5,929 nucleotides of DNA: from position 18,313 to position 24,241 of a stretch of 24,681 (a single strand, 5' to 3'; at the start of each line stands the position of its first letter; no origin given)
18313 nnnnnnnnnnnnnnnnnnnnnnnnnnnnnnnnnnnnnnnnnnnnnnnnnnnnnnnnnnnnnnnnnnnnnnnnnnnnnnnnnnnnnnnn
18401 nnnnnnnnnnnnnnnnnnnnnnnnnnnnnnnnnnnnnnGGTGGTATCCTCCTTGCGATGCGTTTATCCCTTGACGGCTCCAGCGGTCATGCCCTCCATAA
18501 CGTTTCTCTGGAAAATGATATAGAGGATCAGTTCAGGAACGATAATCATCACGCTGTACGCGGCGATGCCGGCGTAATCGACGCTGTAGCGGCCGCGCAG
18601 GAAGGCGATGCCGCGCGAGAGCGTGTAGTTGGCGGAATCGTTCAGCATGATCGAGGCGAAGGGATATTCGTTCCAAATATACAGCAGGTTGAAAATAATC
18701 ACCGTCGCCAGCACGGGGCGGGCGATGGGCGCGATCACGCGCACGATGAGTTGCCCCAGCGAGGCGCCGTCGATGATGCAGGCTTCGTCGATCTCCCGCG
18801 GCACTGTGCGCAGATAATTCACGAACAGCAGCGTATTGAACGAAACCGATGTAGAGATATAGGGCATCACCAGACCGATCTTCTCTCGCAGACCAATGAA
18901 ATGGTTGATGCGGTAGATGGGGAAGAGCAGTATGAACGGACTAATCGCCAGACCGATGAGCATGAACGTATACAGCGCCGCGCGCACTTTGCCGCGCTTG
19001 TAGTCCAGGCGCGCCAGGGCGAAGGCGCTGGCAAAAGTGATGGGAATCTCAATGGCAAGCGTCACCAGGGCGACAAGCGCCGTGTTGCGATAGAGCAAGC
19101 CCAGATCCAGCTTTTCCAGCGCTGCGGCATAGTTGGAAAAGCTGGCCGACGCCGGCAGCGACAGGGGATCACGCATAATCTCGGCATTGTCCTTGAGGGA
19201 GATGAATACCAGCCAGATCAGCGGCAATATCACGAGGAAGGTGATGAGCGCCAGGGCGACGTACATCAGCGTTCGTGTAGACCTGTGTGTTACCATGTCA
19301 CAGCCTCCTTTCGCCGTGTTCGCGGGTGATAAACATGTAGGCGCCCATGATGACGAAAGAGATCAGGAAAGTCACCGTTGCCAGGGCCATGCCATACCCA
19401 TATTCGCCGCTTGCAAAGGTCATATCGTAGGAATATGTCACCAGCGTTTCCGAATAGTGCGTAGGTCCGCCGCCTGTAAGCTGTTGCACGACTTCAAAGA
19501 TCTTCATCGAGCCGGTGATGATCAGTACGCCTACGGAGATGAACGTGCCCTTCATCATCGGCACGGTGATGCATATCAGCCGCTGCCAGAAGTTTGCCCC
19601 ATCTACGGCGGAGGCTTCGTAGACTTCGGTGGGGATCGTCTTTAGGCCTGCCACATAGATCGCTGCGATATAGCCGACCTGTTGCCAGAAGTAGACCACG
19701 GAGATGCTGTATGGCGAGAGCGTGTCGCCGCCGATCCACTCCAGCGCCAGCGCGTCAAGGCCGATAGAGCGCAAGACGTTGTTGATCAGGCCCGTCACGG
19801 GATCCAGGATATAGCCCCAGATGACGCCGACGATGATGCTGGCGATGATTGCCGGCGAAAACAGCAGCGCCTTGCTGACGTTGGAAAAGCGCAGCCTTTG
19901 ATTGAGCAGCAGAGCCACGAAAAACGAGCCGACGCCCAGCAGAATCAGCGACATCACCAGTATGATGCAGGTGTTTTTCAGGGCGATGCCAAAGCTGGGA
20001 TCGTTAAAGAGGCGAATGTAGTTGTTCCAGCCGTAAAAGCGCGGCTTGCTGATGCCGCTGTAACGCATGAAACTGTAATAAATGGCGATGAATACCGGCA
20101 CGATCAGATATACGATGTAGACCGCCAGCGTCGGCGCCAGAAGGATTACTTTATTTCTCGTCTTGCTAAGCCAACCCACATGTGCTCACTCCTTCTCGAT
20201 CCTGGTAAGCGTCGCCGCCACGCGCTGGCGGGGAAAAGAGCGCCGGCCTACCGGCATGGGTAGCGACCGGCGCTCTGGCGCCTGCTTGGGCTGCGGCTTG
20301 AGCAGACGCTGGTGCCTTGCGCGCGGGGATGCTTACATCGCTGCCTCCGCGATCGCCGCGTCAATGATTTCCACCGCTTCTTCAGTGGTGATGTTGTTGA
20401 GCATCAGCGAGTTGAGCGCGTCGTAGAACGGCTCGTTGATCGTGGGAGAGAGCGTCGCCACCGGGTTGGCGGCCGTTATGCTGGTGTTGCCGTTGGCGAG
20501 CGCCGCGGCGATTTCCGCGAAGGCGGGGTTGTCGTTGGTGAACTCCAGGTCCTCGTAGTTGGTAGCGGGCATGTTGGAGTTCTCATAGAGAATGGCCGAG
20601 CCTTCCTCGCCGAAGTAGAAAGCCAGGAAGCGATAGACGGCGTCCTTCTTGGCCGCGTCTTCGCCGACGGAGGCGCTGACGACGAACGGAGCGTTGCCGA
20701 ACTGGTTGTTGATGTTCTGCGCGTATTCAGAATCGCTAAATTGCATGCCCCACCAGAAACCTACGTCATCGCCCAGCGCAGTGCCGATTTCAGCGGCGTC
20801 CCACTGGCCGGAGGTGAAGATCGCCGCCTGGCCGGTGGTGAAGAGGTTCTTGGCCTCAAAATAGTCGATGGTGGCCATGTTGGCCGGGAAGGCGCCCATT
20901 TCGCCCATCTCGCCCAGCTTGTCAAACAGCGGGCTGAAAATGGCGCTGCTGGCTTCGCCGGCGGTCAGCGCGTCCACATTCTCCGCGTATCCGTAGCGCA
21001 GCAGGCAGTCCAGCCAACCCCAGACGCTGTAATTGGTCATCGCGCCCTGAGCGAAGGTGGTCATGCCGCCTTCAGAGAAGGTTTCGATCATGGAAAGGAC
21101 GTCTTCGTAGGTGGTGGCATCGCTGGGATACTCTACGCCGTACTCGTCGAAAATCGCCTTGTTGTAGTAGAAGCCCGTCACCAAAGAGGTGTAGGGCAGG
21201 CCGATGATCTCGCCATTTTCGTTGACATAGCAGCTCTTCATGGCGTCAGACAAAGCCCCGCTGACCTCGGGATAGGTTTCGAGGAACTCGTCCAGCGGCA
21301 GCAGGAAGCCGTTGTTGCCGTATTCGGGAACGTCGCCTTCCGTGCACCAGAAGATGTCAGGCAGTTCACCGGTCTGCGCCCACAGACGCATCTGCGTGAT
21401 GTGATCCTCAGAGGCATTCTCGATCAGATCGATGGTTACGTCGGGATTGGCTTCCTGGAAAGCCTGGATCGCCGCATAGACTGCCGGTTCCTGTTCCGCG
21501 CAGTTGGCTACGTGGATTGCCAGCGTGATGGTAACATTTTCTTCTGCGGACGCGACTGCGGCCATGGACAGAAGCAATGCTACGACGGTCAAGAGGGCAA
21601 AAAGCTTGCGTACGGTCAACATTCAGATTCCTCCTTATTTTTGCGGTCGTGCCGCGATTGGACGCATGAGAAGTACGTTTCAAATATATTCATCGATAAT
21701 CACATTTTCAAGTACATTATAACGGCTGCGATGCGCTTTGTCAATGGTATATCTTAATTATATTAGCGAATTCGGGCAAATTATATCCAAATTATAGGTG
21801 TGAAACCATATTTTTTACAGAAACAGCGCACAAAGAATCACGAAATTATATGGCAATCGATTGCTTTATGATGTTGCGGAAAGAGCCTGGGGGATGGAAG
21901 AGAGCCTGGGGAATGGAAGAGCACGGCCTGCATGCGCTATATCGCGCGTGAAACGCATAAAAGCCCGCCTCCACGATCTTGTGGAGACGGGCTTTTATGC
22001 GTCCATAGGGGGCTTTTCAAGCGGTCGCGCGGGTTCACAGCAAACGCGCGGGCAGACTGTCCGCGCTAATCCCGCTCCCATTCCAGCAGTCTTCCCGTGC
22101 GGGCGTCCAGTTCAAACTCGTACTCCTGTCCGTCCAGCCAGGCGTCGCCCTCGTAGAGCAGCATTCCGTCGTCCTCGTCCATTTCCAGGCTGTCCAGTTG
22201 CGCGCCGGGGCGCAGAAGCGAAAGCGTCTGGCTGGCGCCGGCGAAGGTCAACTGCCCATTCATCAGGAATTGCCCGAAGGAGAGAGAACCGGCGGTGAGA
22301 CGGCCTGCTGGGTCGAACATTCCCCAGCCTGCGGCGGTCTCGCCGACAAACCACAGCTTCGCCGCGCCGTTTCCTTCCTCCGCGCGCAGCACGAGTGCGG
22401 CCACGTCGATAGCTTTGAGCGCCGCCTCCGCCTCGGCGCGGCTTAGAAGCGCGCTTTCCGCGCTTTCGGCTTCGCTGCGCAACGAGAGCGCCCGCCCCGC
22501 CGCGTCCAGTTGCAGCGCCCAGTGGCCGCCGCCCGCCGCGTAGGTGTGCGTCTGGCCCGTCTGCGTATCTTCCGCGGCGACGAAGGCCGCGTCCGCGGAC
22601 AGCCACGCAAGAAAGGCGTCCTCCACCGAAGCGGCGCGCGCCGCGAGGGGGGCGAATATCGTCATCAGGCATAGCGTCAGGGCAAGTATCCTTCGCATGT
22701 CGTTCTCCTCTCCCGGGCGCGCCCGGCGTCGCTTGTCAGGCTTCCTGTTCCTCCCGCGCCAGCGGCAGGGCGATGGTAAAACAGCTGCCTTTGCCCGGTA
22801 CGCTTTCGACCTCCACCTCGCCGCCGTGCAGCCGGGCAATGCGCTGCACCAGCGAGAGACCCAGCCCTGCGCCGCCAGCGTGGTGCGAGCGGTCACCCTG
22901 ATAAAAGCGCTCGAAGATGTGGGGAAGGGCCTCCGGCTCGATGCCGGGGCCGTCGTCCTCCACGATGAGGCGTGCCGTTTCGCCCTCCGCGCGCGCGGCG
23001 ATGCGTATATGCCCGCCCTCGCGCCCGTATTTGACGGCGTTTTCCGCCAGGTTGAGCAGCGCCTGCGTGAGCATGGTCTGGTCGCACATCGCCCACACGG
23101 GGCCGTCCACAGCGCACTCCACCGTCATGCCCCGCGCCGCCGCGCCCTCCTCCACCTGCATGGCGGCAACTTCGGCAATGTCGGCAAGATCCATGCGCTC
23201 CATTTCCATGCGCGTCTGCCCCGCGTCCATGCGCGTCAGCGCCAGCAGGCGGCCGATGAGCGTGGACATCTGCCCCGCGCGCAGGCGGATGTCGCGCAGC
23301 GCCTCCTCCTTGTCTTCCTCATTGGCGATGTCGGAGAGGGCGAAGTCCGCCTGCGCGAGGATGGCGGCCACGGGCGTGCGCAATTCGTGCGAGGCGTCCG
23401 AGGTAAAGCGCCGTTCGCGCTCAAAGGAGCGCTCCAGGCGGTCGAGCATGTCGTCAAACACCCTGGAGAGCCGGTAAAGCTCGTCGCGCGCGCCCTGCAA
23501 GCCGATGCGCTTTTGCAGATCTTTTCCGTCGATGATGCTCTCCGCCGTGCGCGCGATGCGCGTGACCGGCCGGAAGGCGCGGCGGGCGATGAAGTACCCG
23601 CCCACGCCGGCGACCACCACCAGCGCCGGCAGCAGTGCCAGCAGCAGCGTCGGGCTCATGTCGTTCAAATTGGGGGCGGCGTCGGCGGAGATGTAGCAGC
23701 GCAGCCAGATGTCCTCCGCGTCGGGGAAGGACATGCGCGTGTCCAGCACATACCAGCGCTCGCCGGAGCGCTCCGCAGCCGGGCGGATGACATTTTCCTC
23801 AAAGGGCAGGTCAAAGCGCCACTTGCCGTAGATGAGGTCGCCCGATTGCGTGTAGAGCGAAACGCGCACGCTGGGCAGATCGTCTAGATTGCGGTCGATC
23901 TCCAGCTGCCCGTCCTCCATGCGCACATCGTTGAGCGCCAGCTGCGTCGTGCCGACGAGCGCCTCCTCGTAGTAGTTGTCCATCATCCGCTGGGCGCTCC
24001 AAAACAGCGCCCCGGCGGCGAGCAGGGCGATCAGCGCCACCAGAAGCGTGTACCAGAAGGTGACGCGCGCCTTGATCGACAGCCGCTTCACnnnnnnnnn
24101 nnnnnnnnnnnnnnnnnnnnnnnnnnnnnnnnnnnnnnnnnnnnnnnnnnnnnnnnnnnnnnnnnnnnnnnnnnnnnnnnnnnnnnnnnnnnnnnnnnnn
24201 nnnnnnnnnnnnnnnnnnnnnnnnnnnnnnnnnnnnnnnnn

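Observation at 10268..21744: Candidate new pathway: a glycyl-radical module embedded in a difructose-dianhydride/fructoside utilisation locus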

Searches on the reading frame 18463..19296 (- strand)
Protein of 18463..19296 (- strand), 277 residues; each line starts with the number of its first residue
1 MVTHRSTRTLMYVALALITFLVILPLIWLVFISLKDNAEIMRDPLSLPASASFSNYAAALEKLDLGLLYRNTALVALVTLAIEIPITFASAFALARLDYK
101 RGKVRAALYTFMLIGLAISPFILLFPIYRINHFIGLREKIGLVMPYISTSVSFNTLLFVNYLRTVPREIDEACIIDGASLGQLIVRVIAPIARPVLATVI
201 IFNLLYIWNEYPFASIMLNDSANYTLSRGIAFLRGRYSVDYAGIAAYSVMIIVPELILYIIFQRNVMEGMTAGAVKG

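Call 3: search_protein_families(library=pfam, proteins=[window:18463-19296:-])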
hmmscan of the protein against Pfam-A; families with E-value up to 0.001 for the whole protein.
window:18463-19296:- (277 aa): 1 family
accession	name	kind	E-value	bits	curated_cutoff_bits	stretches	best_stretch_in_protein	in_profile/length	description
PF00528.27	BPD_transp_1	-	2e-15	57.4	26.4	1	98-262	10-175/184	Binding-protein-dependent transport system inner membrane component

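Call 4: search_protein_families(library=ncbifam, proteins=[window:18463-19296:-])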
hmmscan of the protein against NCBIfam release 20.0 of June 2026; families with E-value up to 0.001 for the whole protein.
window:18463-19296:- (277 aa): 5 families
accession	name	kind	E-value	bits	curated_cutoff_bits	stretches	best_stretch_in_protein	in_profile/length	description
NF008231.0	PRK10998.1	equivalog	1.2e-24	87.4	261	1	13-277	18-296/296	maltose ABC transporter permease MalG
NF040932.1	ABC_arch_GlcU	equivalog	4.3e-22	79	340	1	9-272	3-266/272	glucose ABC transporter permease GlcU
NF008210.0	PRK10973.1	equivalog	4.9e-15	56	297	1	1-270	1-276/281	sn-glycerol-3-phosphate ABC transporter permease UgpE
NF011624.0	PRK15050.1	equivalog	2.6e-05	23.5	247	1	162-268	184-287/297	2-aminoethylphosphonate ABC transporter permease subunit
NF007852.0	PRK10561.1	equivalog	0.0001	22.2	335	1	115-266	133-288/295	sn-glycerol-3-phosphate ABC transporter permease UgpA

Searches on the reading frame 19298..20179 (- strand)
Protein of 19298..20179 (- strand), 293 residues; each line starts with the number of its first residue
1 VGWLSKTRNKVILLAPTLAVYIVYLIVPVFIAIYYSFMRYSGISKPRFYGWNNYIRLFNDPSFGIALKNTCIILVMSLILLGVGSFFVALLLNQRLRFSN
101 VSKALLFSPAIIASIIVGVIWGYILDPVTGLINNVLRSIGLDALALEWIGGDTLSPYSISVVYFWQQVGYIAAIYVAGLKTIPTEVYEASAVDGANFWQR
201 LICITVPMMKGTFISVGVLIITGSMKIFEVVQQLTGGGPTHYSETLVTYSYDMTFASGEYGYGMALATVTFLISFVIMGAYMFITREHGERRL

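Call 3: search_protein_families(library=pfam, proteins=[window:19298-20179:-])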
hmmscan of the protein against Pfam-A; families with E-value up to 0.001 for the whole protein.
window:19298-20179:- (293 aa): 1 family
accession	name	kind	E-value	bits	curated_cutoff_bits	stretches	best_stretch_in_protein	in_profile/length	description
PF00528.27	BPD_transp_1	-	6.3e-12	46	26.4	1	111-282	2-176/184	Binding-protein-dependent transport system inner membrane component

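Call 4: search_protein_families(library=ncbifam, proteins=[window:19298-20179:-])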
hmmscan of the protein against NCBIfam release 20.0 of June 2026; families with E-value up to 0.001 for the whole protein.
window:19298-20179:- (293 aa): 7 families
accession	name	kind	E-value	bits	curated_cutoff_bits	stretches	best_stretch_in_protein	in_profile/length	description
NF040931.1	ABC_arch_GlcT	equivalog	4.1e-25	89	360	1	15-283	3-269/278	glucose ABC transporter permease GlcT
NF007852.0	PRK10561.1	equivalog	8.2e-25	88.2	335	1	11-275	15-278/295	sn-glycerol-3-phosphate ABC transporter permease UgpA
NF008232.0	PRK10999.1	equivalog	2e-18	66.4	392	1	49-274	265-504/520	maltose ABC transporter permease MalF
NF007044.0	PRK09497.1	equivalog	6.3e-08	32.4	348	1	10-272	8-262/285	spermidine/putrescine ABC transporter permease PotB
TIGR03262.1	PhnU2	equivalog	9.2e-08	31.2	593.25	1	16-285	9-257/546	putative 2-aminoethylphosphonate ABC transporter permease subunit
NF043074.1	MMSYN1_0196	equivalog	6.2e-05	22.4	350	1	8-287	7-265/277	spermidine/putrescine ABC transporter permease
NF011624.0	PRK15050.1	equivalog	0.00072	18.8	247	1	8-291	22-292/297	2-aminoethylphosphonate ABC transporter permease subunit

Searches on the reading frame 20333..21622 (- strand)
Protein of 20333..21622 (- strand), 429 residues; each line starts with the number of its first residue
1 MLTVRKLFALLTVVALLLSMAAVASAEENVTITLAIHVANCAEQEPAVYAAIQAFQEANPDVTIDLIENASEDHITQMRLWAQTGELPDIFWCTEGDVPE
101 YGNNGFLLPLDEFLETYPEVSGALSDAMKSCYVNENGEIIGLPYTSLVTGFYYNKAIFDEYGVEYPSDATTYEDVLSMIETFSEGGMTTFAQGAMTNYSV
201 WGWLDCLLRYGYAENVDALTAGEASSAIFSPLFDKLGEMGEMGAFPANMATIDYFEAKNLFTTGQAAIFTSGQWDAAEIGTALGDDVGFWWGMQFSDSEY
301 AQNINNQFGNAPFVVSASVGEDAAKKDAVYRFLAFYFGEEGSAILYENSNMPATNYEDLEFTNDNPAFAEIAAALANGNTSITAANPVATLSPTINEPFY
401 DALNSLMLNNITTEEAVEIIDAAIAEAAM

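Call 3: search_protein_families(library=pfam, proteins=[window:20333-21622:-])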
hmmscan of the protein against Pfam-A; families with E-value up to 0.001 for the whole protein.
window:20333-21622:- (429 aa): 2 families
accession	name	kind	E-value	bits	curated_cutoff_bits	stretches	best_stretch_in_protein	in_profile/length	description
PF01547.30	SBP_bac_1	-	6.1e-21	76.1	26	1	46-341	6-305/307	Bacterial extracellular solute-binding protein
PF13531.11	SBP_bac_11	-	0.00023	21.4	25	0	36-98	1-58/227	Bacterial extracellular solute-binding protein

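Call 4: search_protein_families(library=ncbifam, proteins=[window:20333-21622:-])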
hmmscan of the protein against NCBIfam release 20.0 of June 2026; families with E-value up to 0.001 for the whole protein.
window:20333-21622:- (429 aa): 4 families
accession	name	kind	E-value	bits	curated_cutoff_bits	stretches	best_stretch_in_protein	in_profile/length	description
TIGR03850.1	bind_CPR_0540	equivalog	1.3e-11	43.8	299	1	135-424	147-432/437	carbohydrate ABC transporter substrate-binding protein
TIGR03851.1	chitin_NgcE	equivalog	2.8e-10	39.7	399.65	1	123-423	134-437/450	N-acetylglucosamine/diacetylchitobiose ABC transporter substrate-binding protein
NF053763.1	ABCarbgalBndGanS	equivalog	1.5e-08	33.9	700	1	33-418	38-405/420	galactooligosaccharide ABC transporter substrate-binding protein GanS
NF008211.0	PRK10974.1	equivalog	0.00056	18.6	411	1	124-344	122-341/439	sn-glycerol-3-phosphate ABC transporter substrate-binding protein UgpB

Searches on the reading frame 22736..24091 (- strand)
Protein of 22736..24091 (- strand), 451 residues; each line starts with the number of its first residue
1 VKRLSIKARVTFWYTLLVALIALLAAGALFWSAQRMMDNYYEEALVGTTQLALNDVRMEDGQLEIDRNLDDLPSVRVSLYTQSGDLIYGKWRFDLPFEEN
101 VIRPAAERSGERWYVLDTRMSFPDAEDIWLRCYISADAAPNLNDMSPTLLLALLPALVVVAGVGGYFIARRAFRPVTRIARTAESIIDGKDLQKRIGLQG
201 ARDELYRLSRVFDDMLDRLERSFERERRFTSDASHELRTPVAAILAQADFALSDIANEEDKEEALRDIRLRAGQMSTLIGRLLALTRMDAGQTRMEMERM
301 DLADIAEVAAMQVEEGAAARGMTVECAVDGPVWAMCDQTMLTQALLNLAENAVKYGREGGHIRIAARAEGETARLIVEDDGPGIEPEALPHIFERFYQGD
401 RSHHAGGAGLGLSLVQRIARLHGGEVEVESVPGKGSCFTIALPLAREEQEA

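Call 5: search_protein_families(library=pfam, proteins=[window:22736-24091:-])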
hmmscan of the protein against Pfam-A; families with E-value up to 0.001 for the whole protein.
window:22736-24091:- (451 aa): 4 families
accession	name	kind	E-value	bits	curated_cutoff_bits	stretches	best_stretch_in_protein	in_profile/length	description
PF02518.31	HATPase_c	-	1e-32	113.3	26.4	1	337-445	2-110/111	Histidine kinase-, DNA gyrase B-, and HSP90-like ATPase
PF00512.31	HisKA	-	9.8e-15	54.8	26.9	1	226-291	2-66/66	His Kinase A (phospho-acceptor) domain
PF00672.30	HAMP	-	6.4e-09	36.4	25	1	167-220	1-52/53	HAMP domain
PF13581.12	HATPase_c_2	-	1.7e-05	25.2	27.4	1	349-420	40-110/127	Histidine kinase-like ATPase domain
